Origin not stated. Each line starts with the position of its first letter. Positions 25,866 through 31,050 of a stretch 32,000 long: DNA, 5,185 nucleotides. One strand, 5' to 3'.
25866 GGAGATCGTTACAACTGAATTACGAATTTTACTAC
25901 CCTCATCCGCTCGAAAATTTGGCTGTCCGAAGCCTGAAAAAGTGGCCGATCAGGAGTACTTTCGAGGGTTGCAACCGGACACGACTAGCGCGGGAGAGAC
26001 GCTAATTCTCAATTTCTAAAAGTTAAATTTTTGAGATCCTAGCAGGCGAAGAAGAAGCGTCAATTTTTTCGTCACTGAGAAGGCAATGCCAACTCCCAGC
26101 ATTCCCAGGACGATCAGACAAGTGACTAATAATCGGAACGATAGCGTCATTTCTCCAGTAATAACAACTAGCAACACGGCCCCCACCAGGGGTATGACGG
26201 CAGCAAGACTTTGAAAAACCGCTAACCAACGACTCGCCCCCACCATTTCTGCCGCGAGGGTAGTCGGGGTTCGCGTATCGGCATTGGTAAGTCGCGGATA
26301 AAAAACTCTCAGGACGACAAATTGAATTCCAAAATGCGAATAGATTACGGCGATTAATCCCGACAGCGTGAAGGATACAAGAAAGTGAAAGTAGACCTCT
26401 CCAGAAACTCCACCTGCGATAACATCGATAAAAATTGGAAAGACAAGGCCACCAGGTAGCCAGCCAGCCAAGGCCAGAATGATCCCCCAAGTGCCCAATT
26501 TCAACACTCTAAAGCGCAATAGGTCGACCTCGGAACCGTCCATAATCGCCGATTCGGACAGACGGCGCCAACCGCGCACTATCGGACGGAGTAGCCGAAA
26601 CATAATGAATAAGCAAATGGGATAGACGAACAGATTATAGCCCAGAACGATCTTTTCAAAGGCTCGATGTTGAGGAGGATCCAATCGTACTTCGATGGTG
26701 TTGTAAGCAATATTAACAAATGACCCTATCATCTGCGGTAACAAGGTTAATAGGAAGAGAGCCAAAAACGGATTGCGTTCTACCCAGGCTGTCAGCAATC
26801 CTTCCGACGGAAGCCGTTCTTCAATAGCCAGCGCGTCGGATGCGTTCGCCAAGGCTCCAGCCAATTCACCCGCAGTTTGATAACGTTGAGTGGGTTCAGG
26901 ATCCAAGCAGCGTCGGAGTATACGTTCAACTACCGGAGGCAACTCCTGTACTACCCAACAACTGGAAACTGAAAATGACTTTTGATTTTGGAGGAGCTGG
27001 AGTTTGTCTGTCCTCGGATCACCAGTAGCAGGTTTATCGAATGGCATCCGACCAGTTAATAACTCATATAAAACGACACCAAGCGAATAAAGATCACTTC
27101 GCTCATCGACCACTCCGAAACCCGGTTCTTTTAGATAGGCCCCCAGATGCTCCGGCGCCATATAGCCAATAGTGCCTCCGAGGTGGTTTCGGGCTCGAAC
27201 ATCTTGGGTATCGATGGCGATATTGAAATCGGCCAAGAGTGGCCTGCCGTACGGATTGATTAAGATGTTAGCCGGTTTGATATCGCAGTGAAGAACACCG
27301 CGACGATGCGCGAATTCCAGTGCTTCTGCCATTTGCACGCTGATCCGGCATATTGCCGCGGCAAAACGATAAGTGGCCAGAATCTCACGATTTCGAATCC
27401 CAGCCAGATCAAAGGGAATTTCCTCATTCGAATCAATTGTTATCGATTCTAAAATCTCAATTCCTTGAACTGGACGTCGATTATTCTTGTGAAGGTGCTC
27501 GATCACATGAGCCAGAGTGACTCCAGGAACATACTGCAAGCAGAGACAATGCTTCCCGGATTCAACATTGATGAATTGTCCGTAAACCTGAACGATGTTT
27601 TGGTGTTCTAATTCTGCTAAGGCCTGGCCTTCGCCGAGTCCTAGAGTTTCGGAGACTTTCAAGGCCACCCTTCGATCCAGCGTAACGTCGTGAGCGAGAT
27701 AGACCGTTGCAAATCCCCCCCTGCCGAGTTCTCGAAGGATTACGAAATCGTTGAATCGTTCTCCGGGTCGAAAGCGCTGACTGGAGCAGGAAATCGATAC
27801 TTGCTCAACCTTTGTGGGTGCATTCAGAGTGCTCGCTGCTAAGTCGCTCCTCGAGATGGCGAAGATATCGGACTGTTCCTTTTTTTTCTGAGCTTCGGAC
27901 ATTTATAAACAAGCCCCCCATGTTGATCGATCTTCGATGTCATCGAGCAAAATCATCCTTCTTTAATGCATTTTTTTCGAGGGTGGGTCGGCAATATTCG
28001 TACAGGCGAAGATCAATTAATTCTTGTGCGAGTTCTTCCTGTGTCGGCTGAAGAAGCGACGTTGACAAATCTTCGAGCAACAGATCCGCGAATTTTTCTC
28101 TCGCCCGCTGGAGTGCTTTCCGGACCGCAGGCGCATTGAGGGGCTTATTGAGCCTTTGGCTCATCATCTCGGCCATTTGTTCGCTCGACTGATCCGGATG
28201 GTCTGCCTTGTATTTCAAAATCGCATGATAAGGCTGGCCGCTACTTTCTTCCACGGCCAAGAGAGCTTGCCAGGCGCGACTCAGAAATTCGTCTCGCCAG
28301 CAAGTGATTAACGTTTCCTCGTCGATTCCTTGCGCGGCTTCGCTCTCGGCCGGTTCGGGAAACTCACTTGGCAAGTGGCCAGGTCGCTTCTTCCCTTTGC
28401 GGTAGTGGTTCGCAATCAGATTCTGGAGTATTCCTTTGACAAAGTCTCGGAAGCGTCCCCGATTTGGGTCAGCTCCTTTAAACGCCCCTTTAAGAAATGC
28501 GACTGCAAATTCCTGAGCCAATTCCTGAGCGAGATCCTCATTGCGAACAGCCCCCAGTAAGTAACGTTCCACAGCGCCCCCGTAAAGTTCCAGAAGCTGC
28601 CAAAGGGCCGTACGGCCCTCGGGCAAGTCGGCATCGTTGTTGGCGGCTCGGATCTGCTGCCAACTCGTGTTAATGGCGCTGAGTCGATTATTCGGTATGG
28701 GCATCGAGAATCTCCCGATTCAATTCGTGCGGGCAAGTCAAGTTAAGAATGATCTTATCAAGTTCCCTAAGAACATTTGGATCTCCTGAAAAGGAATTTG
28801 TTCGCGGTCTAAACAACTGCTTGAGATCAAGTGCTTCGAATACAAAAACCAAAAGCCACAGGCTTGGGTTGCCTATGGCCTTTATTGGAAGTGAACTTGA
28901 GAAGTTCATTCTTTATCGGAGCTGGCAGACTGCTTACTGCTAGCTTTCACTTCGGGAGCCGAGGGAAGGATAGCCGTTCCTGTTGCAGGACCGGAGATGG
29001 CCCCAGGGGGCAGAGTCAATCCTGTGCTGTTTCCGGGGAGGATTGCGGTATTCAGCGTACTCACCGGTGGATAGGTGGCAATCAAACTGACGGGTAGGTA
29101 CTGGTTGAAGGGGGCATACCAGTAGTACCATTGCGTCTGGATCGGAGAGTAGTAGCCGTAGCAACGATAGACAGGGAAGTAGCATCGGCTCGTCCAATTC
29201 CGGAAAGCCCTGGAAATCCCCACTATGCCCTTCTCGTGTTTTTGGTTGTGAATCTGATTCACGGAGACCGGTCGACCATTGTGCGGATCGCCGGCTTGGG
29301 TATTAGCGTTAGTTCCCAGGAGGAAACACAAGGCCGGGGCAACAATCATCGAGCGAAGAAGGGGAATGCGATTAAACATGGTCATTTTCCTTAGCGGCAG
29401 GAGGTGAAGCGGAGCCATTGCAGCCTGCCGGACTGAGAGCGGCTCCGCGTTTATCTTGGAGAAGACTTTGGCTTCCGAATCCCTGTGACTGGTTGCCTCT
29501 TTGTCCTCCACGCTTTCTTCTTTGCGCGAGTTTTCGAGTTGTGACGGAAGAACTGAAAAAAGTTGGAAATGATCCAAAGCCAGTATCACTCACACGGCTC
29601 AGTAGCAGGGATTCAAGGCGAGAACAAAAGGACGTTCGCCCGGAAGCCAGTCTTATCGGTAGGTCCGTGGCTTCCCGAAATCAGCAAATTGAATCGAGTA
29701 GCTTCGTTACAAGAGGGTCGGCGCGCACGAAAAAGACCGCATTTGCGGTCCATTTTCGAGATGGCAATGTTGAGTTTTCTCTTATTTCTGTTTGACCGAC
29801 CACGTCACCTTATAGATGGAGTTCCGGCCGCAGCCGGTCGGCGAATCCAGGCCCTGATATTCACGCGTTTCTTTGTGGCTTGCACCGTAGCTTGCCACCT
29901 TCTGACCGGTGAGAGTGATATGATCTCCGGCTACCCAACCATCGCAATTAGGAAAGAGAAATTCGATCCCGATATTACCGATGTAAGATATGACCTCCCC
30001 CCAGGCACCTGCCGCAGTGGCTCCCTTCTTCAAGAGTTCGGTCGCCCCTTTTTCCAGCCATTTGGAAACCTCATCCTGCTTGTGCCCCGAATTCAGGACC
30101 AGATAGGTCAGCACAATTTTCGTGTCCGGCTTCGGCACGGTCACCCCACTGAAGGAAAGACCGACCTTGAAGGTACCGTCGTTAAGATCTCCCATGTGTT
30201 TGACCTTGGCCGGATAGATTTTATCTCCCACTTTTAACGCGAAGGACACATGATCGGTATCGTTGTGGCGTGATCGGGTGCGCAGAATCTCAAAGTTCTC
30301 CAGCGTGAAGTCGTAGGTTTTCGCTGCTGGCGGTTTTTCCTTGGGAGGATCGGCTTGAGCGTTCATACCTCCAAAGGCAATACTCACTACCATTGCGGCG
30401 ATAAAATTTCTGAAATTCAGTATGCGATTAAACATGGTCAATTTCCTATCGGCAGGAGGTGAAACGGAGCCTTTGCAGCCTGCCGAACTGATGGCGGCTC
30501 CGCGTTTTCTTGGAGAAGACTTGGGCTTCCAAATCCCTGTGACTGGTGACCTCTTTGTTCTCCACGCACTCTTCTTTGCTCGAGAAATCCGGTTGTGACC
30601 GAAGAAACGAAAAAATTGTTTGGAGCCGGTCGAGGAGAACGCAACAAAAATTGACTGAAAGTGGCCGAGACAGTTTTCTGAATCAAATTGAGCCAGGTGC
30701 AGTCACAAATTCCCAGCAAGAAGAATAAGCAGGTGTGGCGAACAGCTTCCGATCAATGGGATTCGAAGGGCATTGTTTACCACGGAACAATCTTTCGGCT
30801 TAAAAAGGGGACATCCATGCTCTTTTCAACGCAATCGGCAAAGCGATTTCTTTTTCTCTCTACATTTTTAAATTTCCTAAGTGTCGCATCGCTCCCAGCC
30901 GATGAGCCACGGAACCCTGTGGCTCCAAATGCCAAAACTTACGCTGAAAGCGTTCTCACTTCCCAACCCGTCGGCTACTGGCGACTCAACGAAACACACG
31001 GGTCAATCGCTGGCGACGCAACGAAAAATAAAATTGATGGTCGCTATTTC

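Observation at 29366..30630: Roughly 200-nt leader plus first five codons duplicated upstream of two unrelated secreted-protein genes; the conservation is non-coding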

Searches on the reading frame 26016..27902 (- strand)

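Call 7: search_protein_families(library=pfam, proteins=[window:26016-27902:-], max_evalue=0.1)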
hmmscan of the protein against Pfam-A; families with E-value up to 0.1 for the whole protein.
window:26016-27902:- (628 aa): 6 families
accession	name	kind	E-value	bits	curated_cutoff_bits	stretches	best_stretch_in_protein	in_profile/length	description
PF00069.31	Pkinase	-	8.8e-37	127.3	31.7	1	54-342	2-253/263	Protein kinase domain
PF07714.23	PK_Tyr_Ser-Thr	-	1.7e-22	80.5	23.1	1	55-341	3-249/258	Protein tyrosine and serine/threonine kinase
PF17667.7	Pkinase_fungal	-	0.0057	15.9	24.1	1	200-253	305-365/387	Fungal protein kinase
PF14531.12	Kinase-like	-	0.027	14.2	25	1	188-295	151-258/289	Kinase-like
PF03109.22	ABC1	-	0.045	13.3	22.9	0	195-233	180-218/244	ABC1 atypical kinase-like domain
PF01636.29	APH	-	0.079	13.1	23.2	0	187-226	154-194/239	Phosphotransferase enzyme family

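Call 48: search_protein_families(library=ncbifam, proteins=[window:26016-27902:-], max_evalue=0.01)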
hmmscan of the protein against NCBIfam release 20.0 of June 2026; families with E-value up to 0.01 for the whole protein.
window:26016-27902:- (628 aa): 12 families
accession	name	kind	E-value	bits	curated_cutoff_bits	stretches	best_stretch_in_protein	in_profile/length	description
NF033483.0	PknB_PASTA_kin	equivalog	3.2e-49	168.4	450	2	184-357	109-271/563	Stk1 family PASTA domain-containing Ser/Thr kinase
NF047741.1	antiphage_MADS6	equivalog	9.3e-39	133.4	460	2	185-356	302-462/612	methylation-associated defense system protein kinase MAD6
NF052427.1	StpK7MSMEG_1200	equivalog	6.6e-27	94.2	900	2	185-358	111-272/601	serine/threonine protein kinase StpK7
NF009651.0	PRK13184.1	equivalog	1.2e-25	89.7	839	2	182-352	113-288/932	serine/threonine-protein kinase PknD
NF038150.1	lanthi_synth_IV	equivalog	2e-19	69.5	650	1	182-357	298-459/851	class IV lanthionine synthetase LanL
NF033442.0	BREX_PglW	equivalog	9.9e-17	60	990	2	190-357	320-489/1391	BREX system serine/threonine kinase PglW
NF053615.1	SerThrKinAfsKStmc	equivalog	1.2e-10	40.7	1300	1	183-290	113-215/809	protein serine/threonine kinase AfsK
NF038151.1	lanthi_synth_III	equivalog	1.4e-10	40.3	575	1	178-284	332-425/833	class III lanthionine synthetase LanKC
TIGR03903.1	TOMM_kin_cyc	equivalog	2.5e-10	38.9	705.75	1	181-349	78-242/1267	TOMM system kinase/cyclase fusion protein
NF043056.1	T4SS_LegK1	equivalog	4.3e-05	22.3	550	1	201-281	208-283/516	Dot/Icm T4SS effector kinase LegK1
NF058632.1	SerThrKinPrkT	equivalog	0.00026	20.1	280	0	51-86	21-54/322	serine/threonine protein kinase PrkT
NF008910.0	PRK12274.1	equivalog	0.0047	16.5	372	0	195-237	105-147/219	serine/threonine protein kinase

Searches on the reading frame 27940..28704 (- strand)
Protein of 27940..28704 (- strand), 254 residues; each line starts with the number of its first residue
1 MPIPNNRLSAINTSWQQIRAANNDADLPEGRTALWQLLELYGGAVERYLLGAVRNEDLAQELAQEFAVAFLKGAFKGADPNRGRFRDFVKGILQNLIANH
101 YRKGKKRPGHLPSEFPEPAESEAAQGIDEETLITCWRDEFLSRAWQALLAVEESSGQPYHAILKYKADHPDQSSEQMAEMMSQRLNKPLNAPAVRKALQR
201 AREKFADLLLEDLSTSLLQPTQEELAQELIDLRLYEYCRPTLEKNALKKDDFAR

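Call 7: search_protein_families(library=pfam, proteins=[window:27940-28704:-], max_evalue=0.1)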
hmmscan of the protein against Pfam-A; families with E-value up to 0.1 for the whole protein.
window:27940-28704:- (254 aa): 1 family
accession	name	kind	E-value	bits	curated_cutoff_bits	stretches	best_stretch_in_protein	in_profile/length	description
PF04542.20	Sigma70_r2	-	7.6e-06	26.1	24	1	38-106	2-70/71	Sigma-70 region 2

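Call 48: search_protein_families(library=ncbifam, proteins=[window:27940-28704:-], max_evalue=0.01)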
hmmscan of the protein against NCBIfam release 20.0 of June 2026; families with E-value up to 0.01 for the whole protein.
window:27940-28704:- (254 aa): 4 families
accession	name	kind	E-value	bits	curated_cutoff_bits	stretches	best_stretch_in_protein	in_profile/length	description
TIGR02937.1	sigma70-ECF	superfamily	3.9e-08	33.1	42.9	1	33-205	2-161/165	sigma-70 family RNA polymerase sigma factor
TIGR02989.1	Sig-70_gvs1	subfamily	3e-05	24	124.55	1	34-204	3-153/158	RNA polymerase sigma-70 factor, Rhodopirellula/Verrucomicrobium family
NF009166.1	PRK12513.1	equivalog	0.0003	20.6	206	1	44-128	34-118/193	RNA polymerase sigma factor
NF006176.0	PRK08311.2-4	equivalog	0.0056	16.1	260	1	65-135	57-131/249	RNA polymerase sigma factor SigI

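Call 91: find_homologous_proteins(query=window:27940-28704:-, max_evalue=1e-60)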
Query window:27940-28704:- (254 aa): 206 proteins with E <= 1e-60 among 1664 candidates; the best 120 are listed.
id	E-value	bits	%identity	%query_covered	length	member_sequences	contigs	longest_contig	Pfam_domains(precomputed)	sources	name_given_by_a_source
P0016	2.4e-130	451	82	96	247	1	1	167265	PF04542.21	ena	-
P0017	8.0e-125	433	79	96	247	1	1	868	PF04542.21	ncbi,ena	-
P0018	1.3e-121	423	78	95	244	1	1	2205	PF04542.21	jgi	jgi:DNA-directed RNA polymerase specialized sigma24 family protein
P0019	1.7e-119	416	74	100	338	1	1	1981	PF04542.21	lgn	-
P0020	2.2e-115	402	73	95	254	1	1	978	PF04542.21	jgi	jgi:RNA polymerase sigma-70 factor (ECF subfamily)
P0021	1.9e-114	399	72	97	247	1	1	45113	PF04542.21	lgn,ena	-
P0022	2.3e-112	393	73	96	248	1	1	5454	PF04542.21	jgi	jgi:DNA-directed RNA polymerase specialized sigma24 family protein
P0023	2.6e-103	363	67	96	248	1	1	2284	PF04542.21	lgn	-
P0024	3.6e-103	362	69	96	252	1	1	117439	PF04542.21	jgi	jgi:DNA-directed RNA polymerase specialized sigma24 family protein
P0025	1.5e-102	360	67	96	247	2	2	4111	PF04542.21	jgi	jgi:DNA-directed RNA polymerase specialized sigma24 family protein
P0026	2.0e-102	360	66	96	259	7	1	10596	-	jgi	jgi:RNA polymerase sigma-70 factor (ECF subfamily)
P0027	3.2e-101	356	65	96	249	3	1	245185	PF04542.21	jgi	jgi:RNA polymerase sigma-70 factor (ECF subfamily)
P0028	6.1e-101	355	65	96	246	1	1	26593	PF04542.21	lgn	-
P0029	2.1e-100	353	64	96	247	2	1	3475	-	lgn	-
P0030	8.1e-100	351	66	95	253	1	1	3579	PF04542.21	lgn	-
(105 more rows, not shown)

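Call 92: find_encoding_contigs(protein=P0021, flank=8000, max_places=1)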
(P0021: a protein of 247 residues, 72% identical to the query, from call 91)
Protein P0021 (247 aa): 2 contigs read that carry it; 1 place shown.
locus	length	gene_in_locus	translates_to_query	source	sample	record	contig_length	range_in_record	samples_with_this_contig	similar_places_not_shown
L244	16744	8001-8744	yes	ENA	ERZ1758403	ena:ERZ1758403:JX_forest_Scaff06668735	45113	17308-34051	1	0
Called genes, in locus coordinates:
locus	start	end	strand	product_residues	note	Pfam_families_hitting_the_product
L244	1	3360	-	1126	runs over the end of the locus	PF04542:Sigma70_r2, PF08281:Sigma70_r4_2, PF23381:Beta-prop_IFT122_1st, PF24814:WD40_Prp19, PF25174:Beta-prop_THOC3, PF25175:Beta-prop_WDR5, PF25391:WD40_Gbeta, PF25173:Beta-prop_WDR3_1st, +88 more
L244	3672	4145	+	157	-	-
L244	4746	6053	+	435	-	PF16640:Big_3_5 (weak), PF11999:Ice_binding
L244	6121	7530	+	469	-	PF07585:BBP7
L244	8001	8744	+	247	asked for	PF04542:Sigma70_r2 (weak)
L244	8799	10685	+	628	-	PF00069:Pkinase, PF07714:PK_Tyr_Ser-Thr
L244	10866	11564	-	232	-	PF25182:NonGDSL, PF00657:Lipase_GDSL, PF04311:DUF459, PF13472:Lipase_GDSL_2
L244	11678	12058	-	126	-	PF04237:YjbR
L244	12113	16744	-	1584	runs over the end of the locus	PF00310:GATase_2, PF04898:Glu_syn_central, PF01645:Glu_synthase, PF01493:GXGXG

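Call 93: find_encoding_contigs(protein=P0024, flank=8000, max_places=1)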
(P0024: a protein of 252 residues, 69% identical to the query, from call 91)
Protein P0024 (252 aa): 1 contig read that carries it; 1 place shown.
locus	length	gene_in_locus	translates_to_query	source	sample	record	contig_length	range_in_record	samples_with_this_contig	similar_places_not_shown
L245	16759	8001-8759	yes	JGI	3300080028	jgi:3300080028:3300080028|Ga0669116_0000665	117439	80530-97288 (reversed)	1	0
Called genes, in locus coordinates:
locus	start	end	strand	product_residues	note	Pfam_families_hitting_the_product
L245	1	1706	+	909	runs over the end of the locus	PF03176:MMPL, PF12349:Sterol-sensing (faint), PF03176:MMPL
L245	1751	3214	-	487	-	PF00884:Sulfatase, PF01663:Phosphodiest (weak), PF16347:SGSH_C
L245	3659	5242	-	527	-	PF00583:Acetyltransf_1 (weak), PF00795:CN_hydrolase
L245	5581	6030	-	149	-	PF00589:Phage_integrase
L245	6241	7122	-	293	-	PF13385:Laminin_G_3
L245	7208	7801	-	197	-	-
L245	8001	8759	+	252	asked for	PF04542:Sigma70_r2 (weak)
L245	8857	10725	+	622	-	PF00069:Pkinase, PF07714:PK_Tyr_Ser-Thr, PF00069:Pkinase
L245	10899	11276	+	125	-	-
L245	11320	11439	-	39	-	-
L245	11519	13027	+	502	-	-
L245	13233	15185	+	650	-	PF01347:TPR_Vitellogenin (weak), PF13646:HEAT_2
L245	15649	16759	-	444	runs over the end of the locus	PF07586:HXXSHH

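Call 94: find_encoding_contigs(protein=P0027, flank=8000, max_places=1)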
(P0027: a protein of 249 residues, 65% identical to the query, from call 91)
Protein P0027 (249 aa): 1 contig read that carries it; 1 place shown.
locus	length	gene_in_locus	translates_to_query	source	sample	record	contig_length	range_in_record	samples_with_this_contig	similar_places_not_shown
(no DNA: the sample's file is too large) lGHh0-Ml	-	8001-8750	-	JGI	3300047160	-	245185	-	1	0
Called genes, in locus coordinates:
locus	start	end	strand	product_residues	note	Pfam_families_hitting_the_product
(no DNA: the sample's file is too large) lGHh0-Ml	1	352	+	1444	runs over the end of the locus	-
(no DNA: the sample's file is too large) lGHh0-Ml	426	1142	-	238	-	-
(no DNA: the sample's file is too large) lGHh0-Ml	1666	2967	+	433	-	PF00595:PDZ, PF13180:PDZ_2 (weak), PF17820:PDZ_6, PF03572:Peptidase_S41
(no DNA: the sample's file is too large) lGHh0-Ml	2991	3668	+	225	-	PF00849:PseudoU_synth_2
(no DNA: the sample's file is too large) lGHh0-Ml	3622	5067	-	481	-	PF12390:Se-cys_synth_N (faint), PF03841:SelA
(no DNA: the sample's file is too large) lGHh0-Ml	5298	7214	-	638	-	PF00009:GTP_EFTU, PF01926:MMR_HSR1 (weak), PF03144:GTP_EFTU_D2, PF25461:Beta-barrel_SelB, PF09107:WHD_3rd_SelB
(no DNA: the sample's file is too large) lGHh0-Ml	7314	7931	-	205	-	-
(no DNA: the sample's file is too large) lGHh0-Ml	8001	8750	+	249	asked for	PF04542:Sigma70_r2 (weak)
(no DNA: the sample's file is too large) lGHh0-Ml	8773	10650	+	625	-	PF00069:Pkinase (weak), PF07714:PK_Tyr_Ser-Thr, PF00069:Pkinase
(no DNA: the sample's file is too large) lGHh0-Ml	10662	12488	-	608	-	-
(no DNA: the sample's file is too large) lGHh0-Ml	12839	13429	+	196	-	PF13580:SIS_2, PF01380:SIS (faint)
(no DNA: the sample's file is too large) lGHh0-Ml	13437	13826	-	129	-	PF18029:Glyoxalase_6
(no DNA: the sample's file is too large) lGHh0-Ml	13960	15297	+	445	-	PF00202:Aminotran_3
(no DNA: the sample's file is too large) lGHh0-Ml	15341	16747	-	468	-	PF10459:Peptidase_S46 (faint), PF00089:Trypsin, PF13365:Trypsin_2, PF00595:PDZ (faint), PF13180:PDZ_2 (weak), PF17820:PDZ_6 (weak)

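Call 95: find_encoding_contigs(protein=P0028, flank=8000, max_places=1)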
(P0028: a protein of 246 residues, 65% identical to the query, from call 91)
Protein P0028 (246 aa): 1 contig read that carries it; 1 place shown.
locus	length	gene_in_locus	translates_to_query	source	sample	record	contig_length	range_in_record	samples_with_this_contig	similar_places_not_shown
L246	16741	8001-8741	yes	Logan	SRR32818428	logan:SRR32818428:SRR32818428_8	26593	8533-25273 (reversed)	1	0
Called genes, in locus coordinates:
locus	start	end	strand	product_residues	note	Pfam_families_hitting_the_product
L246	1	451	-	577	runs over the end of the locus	PF16697:Yop-YscD_cpl, PF00498:FHA, PF01590:GAF, PF13185:GAF_2, PF02518:HATPase_c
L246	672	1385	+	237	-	PF04945:YHS (weak)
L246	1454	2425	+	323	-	PF24684:Vgb_lyase (faint), PF23500:DUF7133 (faint), PF21959:DUF6923, PF01436:NHL (faint)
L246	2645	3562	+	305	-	PF00657:Lipase_GDSL, PF13472:Lipase_GDSL_2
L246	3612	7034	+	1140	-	PF23500:DUF7133, PF13646:HEAT_2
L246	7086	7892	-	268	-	-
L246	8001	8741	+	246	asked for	PF04542:Sigma70_r2 (weak)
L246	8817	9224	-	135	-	-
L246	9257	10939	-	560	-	PF07396:Porin_O_P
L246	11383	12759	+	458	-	PF00206:Lyase_1, PF14698:ASL_C2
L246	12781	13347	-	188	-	-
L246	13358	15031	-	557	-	-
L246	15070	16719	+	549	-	PF03062:MBOAT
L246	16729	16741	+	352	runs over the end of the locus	PF07611:DUF1574, PF27429:LB_356 (faint)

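Call 96: find_encoding_contigs(protein=P0022, flank=8000, max_places=1)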
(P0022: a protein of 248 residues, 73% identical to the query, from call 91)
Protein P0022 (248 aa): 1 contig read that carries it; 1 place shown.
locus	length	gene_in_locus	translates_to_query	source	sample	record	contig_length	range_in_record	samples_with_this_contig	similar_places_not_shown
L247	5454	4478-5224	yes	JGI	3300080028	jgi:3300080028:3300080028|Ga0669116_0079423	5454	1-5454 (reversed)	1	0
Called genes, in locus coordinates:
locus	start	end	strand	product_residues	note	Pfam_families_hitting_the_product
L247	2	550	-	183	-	?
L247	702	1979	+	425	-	PF09861:Lar_N, PF21113:LarA_C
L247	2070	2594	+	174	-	PF24817:WD40_WDHD1_1st, PF23414:Beta-prop_EML_2, PF24814:WD40_Prp19, PF25172:Beta-prop_WDR3_2nd, PF25173:Beta-prop_WDR3_1st, PF23381:Beta-prop_IFT122_1st, PF24807:WD40_CDC20-Fz, PF25168:Beta-prop_WDR36-Utp21_2nd, +19 more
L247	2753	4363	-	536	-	PF13598:DUF4139 (weak)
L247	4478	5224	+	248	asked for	PF04542:Sigma70_r2 (weak)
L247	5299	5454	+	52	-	?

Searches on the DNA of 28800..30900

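Call 6: search_rna_families(source=window, start=28800, end=30900, threshold=evalue, max_evalue=10)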
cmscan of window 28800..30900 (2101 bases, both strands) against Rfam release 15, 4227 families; matches with E-value up to 10: 4.
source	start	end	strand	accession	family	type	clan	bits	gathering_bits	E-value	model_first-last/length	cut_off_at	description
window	29322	29391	-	RF00339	snoR60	Gene; snRNA; snoRNA; CD-box;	CL00074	20.6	40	0.47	1-72/72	no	Small nucleolar RNA snoR60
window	30296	30409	+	RF01881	Xist_exon4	Gene; lncRNA;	-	18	100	0.58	1-126/126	no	X-chromosome inactivation gene exon 4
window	29599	29645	+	RF03092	Ocean-VII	Gene; sRNA;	-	16.6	53.5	0.11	1-41/41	no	Ocean-VII RNA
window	29158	29234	+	RF02158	NPPA-AS1_3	Gene; lncRNA;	-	12.8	55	9.8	1-108/108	no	NPPA antisense RNA 1 conserved region 3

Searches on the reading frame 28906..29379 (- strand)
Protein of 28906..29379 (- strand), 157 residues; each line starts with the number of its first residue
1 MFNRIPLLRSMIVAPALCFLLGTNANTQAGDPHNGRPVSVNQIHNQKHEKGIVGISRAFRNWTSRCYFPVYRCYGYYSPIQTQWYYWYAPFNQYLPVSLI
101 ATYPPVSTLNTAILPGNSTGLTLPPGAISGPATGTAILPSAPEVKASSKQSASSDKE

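Call 7: search_protein_families(library=pfam, proteins=[window:28906-29376:-], max_evalue=0.1)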
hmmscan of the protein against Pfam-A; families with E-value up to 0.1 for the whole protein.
window:28906-29376:- (156 aa): 0 families

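Call 17: find_related_loci(query=window:28906-29376:-, collection=genome_contigs, flank=4000)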
Query window:28906-29376:- (156 aa) in genome_contigs; peptide patterns used: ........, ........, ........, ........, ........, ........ (x = any residue, [..] = any of these).
185 stretches matched a pattern, but none encodes a relative of the query by tblastn (E <= 1e-3).

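Call 48: search_protein_families(library=ncbifam, proteins=[window:28906-29379:-], max_evalue=0.01)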
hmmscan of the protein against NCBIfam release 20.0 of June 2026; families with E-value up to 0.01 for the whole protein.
window:28906-29379:- (157 aa): 0 families
